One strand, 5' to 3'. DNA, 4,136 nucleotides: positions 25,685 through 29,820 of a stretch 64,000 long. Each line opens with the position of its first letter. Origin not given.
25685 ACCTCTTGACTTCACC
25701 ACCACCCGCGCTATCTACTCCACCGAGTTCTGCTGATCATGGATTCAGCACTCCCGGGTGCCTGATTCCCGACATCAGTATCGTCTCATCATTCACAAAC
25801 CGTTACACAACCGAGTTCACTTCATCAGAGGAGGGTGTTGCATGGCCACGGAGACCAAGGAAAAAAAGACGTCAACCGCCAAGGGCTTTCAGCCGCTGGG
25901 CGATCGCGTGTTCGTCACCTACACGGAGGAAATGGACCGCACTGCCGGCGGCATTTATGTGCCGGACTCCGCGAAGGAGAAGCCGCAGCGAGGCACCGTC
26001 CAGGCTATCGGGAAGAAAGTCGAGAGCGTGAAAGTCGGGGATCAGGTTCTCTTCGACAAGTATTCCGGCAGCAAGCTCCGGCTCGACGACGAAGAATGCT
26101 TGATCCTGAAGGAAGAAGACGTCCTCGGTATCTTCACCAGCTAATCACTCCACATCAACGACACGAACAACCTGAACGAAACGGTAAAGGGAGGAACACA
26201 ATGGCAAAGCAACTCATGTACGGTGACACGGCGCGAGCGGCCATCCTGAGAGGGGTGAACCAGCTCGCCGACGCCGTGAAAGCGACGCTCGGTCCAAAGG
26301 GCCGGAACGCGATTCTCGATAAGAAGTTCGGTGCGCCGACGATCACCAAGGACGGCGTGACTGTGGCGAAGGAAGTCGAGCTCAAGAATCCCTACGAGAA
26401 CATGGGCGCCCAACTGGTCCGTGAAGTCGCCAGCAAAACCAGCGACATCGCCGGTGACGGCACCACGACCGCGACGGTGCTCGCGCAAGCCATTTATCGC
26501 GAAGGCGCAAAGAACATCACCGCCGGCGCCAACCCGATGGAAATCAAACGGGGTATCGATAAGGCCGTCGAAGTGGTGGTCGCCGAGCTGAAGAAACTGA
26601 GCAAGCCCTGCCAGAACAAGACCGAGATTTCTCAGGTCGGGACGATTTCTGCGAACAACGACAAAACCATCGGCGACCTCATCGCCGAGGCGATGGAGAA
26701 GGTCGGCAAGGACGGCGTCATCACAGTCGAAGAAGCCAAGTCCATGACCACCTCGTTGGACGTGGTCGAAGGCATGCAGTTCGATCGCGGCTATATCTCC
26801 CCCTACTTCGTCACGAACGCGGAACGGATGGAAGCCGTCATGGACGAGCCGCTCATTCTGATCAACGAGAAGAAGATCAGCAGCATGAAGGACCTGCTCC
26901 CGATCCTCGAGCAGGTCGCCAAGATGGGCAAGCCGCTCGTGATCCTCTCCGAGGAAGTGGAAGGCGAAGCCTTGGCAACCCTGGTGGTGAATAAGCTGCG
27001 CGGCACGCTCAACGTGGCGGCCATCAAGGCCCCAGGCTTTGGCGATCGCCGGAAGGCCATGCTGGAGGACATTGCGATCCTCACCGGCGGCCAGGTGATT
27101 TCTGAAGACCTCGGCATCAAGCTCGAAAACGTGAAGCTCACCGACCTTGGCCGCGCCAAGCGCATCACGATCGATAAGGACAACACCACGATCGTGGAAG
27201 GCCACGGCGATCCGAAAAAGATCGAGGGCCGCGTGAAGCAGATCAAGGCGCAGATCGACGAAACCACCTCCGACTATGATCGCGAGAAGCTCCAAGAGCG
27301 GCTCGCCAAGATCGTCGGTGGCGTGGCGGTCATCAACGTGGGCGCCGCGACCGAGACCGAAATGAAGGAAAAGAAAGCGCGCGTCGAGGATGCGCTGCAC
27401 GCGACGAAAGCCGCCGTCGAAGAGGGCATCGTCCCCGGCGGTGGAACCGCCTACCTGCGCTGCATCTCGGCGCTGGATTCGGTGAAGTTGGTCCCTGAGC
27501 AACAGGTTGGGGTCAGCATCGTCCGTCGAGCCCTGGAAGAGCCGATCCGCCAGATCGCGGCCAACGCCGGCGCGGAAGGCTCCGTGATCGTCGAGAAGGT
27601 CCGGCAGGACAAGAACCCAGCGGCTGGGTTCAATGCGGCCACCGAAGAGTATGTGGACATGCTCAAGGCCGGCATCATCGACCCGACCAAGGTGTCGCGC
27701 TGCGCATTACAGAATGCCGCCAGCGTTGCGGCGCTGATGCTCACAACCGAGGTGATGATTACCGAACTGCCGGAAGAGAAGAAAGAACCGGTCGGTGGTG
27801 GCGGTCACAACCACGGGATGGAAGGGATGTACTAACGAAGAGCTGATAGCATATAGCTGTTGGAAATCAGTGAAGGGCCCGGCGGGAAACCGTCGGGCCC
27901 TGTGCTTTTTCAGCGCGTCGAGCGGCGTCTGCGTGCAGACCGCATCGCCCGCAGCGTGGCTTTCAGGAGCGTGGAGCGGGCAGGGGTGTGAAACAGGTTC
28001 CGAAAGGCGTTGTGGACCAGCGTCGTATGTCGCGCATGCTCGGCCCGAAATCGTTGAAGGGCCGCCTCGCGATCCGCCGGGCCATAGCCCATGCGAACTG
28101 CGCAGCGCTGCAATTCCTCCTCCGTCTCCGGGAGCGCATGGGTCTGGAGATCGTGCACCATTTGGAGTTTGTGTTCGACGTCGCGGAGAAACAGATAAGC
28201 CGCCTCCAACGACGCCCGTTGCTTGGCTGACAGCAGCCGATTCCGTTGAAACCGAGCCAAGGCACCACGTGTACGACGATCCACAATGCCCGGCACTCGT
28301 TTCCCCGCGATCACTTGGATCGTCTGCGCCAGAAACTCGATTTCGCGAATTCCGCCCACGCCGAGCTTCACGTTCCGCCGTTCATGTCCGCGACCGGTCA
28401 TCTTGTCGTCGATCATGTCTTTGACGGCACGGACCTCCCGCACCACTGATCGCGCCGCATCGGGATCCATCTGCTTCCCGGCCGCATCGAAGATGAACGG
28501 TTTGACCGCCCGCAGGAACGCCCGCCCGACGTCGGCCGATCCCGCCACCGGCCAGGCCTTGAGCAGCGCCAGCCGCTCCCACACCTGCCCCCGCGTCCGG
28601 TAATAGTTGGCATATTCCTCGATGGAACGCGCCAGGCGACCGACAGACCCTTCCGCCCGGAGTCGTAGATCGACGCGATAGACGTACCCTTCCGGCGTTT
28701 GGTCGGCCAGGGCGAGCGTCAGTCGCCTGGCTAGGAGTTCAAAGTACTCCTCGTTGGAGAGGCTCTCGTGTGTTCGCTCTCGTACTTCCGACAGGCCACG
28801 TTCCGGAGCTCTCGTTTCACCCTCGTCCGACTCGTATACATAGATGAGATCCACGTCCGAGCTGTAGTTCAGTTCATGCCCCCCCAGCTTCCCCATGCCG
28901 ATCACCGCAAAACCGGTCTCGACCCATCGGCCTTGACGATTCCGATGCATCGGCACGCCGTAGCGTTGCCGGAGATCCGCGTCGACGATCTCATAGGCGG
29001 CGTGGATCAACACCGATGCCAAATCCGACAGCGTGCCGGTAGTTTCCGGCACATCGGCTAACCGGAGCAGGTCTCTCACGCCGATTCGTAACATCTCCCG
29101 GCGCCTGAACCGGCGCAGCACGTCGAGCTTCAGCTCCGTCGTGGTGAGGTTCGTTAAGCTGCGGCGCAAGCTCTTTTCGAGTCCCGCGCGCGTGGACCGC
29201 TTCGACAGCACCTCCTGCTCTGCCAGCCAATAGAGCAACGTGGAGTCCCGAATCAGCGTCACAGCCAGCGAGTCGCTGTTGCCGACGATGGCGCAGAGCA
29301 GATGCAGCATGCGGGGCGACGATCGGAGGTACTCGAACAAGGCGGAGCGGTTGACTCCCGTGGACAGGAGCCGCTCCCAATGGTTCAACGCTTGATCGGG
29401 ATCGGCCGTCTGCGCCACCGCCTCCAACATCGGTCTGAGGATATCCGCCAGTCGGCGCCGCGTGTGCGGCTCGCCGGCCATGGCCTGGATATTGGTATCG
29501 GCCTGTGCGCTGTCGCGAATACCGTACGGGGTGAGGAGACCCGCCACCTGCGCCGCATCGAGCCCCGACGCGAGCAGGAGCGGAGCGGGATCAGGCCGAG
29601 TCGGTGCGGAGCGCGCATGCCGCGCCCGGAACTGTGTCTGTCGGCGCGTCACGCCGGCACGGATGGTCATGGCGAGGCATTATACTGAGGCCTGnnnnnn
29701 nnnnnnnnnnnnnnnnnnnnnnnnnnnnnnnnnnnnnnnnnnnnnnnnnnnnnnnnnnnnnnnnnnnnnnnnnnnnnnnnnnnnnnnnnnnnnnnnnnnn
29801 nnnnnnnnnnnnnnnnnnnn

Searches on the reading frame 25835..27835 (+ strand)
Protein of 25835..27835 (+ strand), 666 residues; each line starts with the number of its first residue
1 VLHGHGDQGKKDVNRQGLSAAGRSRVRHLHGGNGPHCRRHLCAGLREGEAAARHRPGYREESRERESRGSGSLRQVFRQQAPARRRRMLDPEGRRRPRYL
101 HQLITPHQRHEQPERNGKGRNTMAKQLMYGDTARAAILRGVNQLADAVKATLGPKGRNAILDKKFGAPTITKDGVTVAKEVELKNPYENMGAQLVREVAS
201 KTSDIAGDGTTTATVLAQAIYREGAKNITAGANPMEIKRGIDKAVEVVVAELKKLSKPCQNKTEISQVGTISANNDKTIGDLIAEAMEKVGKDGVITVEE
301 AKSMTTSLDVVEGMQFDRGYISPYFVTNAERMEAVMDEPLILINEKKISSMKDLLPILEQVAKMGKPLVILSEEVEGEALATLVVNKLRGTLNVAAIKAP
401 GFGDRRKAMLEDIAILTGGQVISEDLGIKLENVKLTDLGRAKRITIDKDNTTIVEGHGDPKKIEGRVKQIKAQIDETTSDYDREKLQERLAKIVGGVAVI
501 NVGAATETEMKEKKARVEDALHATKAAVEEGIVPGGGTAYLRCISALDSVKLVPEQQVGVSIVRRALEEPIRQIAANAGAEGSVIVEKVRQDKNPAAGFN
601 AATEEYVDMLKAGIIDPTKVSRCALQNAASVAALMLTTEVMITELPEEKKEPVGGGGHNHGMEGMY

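Call 8: search_protein_families(library=pfam, proteins=[window:25835-27835:+], max_evalue=0.01)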
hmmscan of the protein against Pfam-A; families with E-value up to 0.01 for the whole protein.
window:25835-27835:+ (666 aa): 1 family
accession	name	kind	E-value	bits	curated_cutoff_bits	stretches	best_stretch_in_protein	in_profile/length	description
PF00118.29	Cpn60_TCP1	-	7.9e-78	262.7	34.3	1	144-643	1-487/490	TCP-1/cpn60 chaperonin family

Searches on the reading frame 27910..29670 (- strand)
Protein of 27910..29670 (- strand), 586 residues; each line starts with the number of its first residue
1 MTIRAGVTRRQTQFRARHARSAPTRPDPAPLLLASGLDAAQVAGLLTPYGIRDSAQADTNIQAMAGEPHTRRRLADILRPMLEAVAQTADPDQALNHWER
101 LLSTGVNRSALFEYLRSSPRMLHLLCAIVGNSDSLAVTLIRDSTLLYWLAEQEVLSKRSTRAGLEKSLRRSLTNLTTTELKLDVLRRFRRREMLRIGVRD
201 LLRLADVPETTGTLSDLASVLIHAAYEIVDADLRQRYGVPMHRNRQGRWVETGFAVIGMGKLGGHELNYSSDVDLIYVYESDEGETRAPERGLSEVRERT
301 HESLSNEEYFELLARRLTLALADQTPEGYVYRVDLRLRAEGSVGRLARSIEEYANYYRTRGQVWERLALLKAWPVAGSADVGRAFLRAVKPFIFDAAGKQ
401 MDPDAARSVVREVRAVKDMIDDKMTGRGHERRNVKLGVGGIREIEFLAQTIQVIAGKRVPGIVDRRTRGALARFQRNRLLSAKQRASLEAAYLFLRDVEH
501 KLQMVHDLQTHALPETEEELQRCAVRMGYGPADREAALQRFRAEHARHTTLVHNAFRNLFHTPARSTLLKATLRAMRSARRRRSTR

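Call 8: search_protein_families(library=pfam, proteins=[window:27910-29670:-], max_evalue=0.01)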
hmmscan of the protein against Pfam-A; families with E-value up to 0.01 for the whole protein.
window:27910-29670:- (586 aa): 2 families
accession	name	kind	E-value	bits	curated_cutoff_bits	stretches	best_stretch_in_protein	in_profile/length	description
PF03710.21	GlnE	-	1e-63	215.5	24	1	124-387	3-251/252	Glutamate-ammonia ligase adenylyltransferase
PF08335.16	GlnD_UR_UTase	-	1e-25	90.9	21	1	431-560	25-141/141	GlnD PII-uridylyltransferase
